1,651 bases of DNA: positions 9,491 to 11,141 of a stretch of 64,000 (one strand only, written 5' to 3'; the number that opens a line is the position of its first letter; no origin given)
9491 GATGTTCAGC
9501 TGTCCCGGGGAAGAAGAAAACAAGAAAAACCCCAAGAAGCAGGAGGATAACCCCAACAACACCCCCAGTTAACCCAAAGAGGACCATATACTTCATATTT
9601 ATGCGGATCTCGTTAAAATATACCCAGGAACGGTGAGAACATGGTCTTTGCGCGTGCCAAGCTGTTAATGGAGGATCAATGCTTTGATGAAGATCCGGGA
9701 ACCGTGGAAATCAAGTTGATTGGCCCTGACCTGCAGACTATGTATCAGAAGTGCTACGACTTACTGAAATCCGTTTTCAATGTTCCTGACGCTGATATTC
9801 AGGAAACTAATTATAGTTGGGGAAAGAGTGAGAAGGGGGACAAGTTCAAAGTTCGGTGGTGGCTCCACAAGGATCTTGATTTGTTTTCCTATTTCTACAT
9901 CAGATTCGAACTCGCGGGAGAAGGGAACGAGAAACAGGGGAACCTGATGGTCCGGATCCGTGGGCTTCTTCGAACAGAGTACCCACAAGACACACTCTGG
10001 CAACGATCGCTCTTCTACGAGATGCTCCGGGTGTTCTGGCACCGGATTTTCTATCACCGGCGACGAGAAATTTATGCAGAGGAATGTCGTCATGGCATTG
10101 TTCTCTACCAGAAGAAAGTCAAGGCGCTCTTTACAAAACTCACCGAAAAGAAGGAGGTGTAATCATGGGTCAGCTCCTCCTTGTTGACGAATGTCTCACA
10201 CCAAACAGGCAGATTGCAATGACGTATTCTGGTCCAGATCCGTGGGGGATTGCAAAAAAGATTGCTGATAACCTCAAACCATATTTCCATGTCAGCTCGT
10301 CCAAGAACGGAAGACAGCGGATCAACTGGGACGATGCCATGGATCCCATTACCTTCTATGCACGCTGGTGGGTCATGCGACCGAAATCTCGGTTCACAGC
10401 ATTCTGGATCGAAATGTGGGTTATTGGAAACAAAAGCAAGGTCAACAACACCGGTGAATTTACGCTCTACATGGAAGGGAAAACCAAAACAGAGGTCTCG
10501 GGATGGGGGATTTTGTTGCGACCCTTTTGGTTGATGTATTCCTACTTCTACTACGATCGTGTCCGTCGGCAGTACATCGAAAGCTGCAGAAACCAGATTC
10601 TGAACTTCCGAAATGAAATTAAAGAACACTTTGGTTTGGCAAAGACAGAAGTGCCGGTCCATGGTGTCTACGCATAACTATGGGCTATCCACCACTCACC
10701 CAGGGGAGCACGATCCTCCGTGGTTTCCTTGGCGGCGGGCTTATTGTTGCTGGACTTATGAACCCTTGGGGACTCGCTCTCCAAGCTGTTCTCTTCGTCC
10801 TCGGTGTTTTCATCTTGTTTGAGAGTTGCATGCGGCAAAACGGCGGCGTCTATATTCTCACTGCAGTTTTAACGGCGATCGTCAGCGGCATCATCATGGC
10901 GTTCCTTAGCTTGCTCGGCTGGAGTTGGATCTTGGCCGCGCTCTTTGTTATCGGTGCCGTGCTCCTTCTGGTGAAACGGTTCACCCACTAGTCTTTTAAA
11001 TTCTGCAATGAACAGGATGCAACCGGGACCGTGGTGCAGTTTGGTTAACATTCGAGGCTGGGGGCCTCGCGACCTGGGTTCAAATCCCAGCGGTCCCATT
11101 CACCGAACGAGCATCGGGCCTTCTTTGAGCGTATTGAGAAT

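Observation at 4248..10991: Tightly packed divergent block dominated by large uncharacterised proteins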

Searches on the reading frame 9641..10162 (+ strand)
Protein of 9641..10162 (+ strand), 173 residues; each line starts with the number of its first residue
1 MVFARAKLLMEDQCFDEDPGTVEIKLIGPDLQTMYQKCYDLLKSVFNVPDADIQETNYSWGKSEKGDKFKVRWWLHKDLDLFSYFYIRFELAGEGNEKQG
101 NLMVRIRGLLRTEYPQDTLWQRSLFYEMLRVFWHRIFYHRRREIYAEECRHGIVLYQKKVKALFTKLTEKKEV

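Call 5: search_protein_families(library=pfam, proteins=[window:9641-10162:+], max_evalue=0.1)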
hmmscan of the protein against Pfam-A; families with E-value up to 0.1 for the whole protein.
window:9641-10162:+ (173 aa): 0 families

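Call 6: search_protein_families(library=ncbifam, proteins=[window:9641-10162:+], max_evalue=0.1)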
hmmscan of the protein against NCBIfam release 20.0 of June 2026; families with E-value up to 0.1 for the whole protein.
window:9641-10162:+ (173 aa): 0 families

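Call 32: find_homologous_proteins(query=window:9641-10162:+, max_evalue=0.001)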
Query window:9641-10162:+ (173 aa): 233 proteins with E <= 0.001 among 245 candidates; the best 120 are listed.
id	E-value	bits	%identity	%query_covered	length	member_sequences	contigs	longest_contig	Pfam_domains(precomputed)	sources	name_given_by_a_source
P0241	4.6e-115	399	100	100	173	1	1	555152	-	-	-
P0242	5.1e-91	321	74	99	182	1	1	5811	-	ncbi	-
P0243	1.1e-79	284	67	97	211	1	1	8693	-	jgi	jgi:hypothetical protein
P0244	2.0e-78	280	66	97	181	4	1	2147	-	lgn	-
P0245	2.0e-78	280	64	100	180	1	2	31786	-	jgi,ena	-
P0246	2.1e-78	280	65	97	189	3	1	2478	-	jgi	jgi:hypothetical protein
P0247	2.5e-78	280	65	97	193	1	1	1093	-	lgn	-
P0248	2.7e-78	280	67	100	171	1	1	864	-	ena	-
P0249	3.6e-78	279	66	97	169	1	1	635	-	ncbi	-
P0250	5.7e-78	279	64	99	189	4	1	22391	-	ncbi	ncbi:MAG: hypothetical protein QXN71_01875 [Candidatus Aenigmatarchaeota archaeon]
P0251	8.8e-78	278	64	97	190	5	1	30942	-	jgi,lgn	jgi:hypothetical protein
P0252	1.4e-77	277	65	97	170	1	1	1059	-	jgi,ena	-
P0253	2.5e-77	277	66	97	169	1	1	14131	-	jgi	jgi:hypothetical protein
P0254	3.2e-77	276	62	99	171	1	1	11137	-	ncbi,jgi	-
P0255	3.8e-77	276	67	97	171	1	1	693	-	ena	-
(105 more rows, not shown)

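Call 53: search_protein_families(library=pfam, proteins=[window:9641-10159:+], max_evalue=10)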
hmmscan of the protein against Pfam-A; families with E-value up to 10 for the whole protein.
seq(173 aa): 0 families

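Call 69: search_protein_representatives(alignment_id=A5)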
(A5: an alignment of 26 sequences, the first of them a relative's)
Query: 26 sequences, 175 profile positions. Proteins with E-value up to 0.001 (for the whole library): 198; up to 1e-10: 110; up to 1e-30: 20. The best 150 are listed.
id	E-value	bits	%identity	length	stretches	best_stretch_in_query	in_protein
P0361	2.0e-62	226.2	-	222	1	2-171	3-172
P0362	9.1e-55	201.3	-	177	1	3-170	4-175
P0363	1.5e-48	181.1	-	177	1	1-168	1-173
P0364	4.0e-46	173.1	-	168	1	1-168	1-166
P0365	3.1e-45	170.2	-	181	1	2-168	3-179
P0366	9.0e-44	165.5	-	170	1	1-168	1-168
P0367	2.8e-43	163.9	-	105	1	1-104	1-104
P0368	3.0e-42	160.5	-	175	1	2-167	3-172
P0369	3.7e-42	160.2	-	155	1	1-94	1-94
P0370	2.7e-41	157.4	-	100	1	75-171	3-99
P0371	1.7e-39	151.6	-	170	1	1-170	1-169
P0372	3.1e-39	150.7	-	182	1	1-169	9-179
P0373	8.2e-39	149.3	-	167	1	1-167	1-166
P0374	3.2e-38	147.4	-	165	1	1-164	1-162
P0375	4.0e-36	140.6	-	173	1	1-169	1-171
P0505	8.3e-08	48.4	-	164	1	19-162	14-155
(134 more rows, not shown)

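Call 71: search_solved_structures(query=A6, max_evalue=10, show_alignments=2)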
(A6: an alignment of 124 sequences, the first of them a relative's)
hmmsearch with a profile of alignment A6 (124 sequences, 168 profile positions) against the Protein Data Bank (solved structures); distinct sequences matched with E-value up to 10: 2.
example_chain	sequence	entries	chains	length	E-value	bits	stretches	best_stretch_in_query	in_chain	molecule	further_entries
2atz_A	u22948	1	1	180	0.86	12.4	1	14-39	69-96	H. pylori predicted coding region HP0184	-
5cw9_A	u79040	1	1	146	1.1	12.1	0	17-43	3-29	De novo designed ferredoxin-ferredoxin domain insertion protein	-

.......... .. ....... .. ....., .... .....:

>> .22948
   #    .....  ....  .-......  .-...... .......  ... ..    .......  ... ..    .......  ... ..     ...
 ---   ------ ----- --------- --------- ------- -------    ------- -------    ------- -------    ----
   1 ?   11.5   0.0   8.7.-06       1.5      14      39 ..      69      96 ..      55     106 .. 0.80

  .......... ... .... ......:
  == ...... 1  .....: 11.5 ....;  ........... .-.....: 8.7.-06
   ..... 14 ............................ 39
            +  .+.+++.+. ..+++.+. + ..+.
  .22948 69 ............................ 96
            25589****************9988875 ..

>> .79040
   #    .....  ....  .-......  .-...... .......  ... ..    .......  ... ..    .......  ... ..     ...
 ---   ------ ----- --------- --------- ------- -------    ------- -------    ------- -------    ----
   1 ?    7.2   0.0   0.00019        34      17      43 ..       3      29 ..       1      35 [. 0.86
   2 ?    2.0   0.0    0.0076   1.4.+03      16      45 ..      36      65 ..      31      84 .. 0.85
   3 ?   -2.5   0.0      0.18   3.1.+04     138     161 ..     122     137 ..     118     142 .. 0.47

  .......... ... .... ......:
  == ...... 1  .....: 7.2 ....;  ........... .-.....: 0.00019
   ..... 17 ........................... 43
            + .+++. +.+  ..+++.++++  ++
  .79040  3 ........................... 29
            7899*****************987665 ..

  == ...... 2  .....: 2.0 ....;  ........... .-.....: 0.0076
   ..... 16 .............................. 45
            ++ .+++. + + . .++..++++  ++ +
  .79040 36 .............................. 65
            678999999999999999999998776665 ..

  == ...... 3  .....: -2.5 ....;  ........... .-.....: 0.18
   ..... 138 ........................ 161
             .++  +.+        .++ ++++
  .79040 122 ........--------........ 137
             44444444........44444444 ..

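Call 72: search_protein_families(library=pfam, alignment_id=A6, max_evalue=0.1)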
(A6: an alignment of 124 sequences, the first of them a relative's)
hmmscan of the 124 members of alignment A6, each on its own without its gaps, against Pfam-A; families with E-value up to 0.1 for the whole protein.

A. member 1, P0241 (173 aa): 0 families

B. families by the number of members that match (of 124 scanned): 32 families (the first 25 are shown)
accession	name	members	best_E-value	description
PF12673.12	SipL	1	0.0027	SipL, SPOCS domain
PF02877.19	PARP_reg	1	0.0032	Poly(ADP-ribose) polymerase, regulatory domain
PF22025.1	ThiI_fer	1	0.0032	ThiI ferredoxin-like domain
PF13816.12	Dehydratase_hem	1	0.0039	Haem-containing dehydratase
PF14159.11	CAAD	1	0.0086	CAAD domains of cyanobacterial aminoacyl-tRNA synthetase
PF07374.17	DUF1492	1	0.011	Protein of unknown function (DUF1492)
PF20920.2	DAXX_hist_bd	1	0.014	Death domain-associated protein 6, histone binding domain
PF25588.1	DUF7934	1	0.015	Family of unknown function (DUF7934)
PF05262.16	Borrelia_P83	1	0.021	Borrelia P83/100 protein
PF19701.4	DUF6199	1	0.024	Family of unknown function (DUF6199)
PF11929.14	DUF3447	1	0.028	Domain of unknown function (DUF3447)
PF16257.11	UxaE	1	0.029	tagaturonate epimerase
PF25562.1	CNBH_CNNM2_C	1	0.029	Metal transporter CNNM2-like, C-terminal CNBH domain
PF18701.6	DUF5641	1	0.037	Family of unknown function (DUF5641)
PF18140.6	PCC_BT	1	0.038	Propionyl-coenzyme A carboxylase BT domain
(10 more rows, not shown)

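Call 77: find_encoding_contigs(protein=P0505, flank=8000, max_places=3)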
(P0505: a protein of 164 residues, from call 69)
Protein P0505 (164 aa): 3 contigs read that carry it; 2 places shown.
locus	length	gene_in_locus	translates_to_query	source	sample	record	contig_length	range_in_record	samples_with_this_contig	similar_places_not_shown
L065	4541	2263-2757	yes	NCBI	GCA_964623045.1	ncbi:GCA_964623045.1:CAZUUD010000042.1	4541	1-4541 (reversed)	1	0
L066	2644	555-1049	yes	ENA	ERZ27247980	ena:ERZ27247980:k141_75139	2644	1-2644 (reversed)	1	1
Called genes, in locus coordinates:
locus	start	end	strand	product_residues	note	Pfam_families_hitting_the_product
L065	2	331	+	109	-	?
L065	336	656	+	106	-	-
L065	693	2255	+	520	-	-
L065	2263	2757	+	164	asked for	-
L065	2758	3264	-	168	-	-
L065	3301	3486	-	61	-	-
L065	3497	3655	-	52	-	-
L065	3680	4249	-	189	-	PF01712:dNK (faint), PF13207:AAA_17 (weak), PF13238:AAA_18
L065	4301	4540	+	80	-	?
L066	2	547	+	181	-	?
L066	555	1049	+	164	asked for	-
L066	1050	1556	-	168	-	-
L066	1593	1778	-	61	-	-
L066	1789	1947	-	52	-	-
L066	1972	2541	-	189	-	PF01712:dNK (faint), PF13207:AAA_17 (weak), PF13238:AAA_18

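Call 82: search_protein_families(library=padloc, proteins=[window:9641-10162:+], max_evalue=0.01)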
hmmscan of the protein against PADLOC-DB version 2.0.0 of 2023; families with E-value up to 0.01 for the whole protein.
window:9641-10162:+ (173 aa): 0 families

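Call 83: search_protein_families(library=phrogs, proteins=[window:9641-10162:+], max_evalue=0.01)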
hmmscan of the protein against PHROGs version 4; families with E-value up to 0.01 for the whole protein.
window:9641-10162:+ (173 aa): 0 families

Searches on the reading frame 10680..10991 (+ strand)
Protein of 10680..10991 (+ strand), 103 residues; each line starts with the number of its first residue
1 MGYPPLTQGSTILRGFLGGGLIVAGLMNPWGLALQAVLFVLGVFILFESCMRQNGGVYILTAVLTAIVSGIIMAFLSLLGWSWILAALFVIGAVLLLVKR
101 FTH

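Call 5: search_protein_families(library=pfam, proteins=[window:10680-10991:+], max_evalue=0.1)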
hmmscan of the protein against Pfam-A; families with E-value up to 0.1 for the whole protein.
window:10680-10991:+ (103 aa): 1 family
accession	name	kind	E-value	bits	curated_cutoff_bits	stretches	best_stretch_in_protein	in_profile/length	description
PF20077.4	CcmD_alt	-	0.011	16.2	23.5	1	50-77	25-52/61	CcmD family protein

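Call 6: search_protein_families(library=ncbifam, proteins=[window:10680-10991:+], max_evalue=0.1)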
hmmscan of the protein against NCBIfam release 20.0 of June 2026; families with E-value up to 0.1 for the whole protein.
window:10680-10991:+ (103 aa): 0 families

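Call 82: search_protein_families(library=padloc, proteins=[window:10680-10991:+], max_evalue=0.01)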
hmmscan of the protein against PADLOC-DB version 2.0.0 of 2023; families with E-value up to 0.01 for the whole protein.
window:10680-10991:+ (103 aa): 0 families

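Call 83: search_protein_families(library=phrogs, proteins=[window:10680-10991:+], max_evalue=0.01)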
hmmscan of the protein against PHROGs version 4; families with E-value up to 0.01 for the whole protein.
window:10680-10991:+ (103 aa): 0 families
